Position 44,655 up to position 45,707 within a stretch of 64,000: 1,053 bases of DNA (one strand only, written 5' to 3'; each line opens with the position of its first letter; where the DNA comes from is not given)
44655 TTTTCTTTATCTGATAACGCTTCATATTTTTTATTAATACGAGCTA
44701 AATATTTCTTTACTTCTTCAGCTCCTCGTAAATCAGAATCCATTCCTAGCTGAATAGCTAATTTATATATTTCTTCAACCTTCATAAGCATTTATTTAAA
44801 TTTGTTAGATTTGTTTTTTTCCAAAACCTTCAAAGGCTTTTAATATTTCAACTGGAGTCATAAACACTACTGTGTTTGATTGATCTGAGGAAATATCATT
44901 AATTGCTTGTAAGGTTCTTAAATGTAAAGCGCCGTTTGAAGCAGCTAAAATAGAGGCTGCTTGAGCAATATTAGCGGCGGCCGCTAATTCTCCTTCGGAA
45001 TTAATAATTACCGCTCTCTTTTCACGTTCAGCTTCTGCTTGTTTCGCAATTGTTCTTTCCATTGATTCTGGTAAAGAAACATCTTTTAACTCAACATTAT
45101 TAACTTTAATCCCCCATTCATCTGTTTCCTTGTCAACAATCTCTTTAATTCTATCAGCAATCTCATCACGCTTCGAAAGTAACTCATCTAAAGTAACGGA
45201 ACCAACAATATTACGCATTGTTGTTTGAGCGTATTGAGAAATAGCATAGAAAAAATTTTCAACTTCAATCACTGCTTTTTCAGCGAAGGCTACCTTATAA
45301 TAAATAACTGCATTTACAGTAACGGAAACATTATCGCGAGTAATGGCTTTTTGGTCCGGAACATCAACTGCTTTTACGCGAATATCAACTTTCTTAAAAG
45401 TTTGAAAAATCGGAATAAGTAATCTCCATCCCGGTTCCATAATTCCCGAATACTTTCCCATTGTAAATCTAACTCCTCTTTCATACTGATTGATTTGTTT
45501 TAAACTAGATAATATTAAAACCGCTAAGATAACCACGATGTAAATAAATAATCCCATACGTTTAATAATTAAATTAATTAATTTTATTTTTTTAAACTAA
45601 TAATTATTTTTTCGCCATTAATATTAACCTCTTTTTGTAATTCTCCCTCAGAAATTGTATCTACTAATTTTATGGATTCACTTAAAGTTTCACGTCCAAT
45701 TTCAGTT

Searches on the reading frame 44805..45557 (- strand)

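Call 72: search_protein_families(library=pfam, proteins=[window:44805-45557:-], max_evalue=0.00001)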
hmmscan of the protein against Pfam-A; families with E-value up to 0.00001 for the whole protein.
window:44805-45557:- (250 aa): 2 families
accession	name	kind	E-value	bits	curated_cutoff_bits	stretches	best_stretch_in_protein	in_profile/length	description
PF01145.31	Band_7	-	2.6e-42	145.3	23.6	1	20-190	1-175/176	SPFH domain / Band 7 family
PF13421.11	Band_7_1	-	2.7e-07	30.9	24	1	112-175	143-208/211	SPFH domain-Band 7 family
